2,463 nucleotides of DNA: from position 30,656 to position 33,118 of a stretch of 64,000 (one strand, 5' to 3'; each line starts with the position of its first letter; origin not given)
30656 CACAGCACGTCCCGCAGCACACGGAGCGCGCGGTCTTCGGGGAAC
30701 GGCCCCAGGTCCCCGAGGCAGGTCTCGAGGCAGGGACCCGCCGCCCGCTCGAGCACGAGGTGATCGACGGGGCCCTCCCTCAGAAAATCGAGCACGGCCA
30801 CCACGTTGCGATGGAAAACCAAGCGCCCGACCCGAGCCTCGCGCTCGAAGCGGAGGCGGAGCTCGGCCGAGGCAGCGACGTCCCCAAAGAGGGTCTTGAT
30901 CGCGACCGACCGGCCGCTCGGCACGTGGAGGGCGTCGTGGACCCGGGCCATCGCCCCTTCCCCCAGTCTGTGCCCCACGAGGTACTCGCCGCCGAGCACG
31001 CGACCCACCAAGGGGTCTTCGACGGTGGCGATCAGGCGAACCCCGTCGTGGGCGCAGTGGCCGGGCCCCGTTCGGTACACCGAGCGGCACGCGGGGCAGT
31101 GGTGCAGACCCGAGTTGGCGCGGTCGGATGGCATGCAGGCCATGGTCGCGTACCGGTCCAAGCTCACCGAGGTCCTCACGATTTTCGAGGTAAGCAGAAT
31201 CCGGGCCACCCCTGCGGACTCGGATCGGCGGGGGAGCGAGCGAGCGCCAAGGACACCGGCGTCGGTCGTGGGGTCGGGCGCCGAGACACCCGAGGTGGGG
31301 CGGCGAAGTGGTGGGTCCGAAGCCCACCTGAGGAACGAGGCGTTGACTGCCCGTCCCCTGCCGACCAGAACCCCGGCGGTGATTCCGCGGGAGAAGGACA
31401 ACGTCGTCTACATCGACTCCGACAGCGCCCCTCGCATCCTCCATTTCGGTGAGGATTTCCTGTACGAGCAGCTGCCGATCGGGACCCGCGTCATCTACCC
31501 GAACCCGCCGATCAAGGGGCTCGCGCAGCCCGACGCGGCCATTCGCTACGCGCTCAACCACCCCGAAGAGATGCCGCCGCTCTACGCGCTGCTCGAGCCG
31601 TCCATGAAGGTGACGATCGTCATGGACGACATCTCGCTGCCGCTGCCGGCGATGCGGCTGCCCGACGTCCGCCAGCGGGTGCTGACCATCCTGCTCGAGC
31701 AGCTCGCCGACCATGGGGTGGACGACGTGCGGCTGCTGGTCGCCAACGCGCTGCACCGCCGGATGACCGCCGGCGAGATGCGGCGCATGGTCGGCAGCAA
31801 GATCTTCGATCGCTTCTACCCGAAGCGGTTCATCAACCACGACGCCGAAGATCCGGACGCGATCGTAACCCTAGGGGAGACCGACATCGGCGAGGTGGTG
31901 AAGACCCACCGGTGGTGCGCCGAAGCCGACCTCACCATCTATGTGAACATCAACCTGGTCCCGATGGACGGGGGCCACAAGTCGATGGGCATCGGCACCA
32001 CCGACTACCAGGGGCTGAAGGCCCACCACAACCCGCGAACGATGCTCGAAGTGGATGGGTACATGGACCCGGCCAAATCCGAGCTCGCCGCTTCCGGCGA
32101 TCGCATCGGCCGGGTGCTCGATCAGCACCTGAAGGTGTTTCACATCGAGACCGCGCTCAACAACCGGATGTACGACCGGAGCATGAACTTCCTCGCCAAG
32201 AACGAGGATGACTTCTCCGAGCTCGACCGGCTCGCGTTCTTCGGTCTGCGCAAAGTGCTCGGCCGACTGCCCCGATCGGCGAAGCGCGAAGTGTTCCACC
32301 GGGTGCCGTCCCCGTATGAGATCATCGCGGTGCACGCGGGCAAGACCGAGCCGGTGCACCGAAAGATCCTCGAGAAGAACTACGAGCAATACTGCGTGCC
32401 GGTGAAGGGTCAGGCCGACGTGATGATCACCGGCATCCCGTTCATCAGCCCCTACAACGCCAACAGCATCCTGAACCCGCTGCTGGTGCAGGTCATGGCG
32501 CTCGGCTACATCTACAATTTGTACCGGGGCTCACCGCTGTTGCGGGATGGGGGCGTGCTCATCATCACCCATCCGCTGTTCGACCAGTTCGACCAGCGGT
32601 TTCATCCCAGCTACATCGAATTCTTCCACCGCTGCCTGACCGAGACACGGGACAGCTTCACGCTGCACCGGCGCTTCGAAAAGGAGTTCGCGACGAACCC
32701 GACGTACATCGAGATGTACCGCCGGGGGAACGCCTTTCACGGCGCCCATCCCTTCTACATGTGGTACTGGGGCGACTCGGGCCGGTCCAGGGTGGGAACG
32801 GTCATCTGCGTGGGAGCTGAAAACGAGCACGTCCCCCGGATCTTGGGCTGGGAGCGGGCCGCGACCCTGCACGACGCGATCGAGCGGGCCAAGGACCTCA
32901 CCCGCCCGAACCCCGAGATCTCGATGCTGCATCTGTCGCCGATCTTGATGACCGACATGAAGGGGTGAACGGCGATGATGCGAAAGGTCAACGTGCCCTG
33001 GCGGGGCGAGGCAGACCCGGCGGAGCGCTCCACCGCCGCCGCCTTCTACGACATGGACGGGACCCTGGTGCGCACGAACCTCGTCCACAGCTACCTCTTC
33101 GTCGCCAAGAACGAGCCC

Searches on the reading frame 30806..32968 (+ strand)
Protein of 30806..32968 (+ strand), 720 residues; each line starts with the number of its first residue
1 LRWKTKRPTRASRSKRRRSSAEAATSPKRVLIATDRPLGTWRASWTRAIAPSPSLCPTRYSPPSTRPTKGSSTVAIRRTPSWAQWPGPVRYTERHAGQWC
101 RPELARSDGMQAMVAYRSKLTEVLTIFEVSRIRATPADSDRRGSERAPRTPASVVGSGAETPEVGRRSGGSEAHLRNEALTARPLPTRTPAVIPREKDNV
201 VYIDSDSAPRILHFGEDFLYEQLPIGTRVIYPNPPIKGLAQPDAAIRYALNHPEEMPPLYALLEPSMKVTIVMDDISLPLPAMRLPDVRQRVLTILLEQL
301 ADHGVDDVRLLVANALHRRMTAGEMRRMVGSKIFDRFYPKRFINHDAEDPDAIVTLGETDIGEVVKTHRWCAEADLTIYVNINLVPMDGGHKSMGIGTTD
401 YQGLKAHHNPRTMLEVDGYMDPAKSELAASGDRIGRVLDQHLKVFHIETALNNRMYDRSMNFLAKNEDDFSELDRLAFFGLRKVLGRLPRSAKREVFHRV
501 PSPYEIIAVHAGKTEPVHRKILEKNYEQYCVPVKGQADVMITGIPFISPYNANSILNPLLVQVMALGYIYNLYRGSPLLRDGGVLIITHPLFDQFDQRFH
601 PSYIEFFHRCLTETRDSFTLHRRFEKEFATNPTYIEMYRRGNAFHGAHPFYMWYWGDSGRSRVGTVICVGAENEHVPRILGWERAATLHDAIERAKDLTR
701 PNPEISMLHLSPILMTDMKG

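Call 77: search_protein_families(library=pfam, proteins=[window:30806-32968:+], max_evalue=0.00001)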
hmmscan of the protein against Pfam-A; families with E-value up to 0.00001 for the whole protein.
window:30806-32968:+ (720 aa): 1 family
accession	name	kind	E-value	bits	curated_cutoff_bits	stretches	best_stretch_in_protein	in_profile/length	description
PF09861.14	Lar_N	-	9.9e-34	116.8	23.3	1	233-410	21-194/204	Lactate racemase N-terminal domain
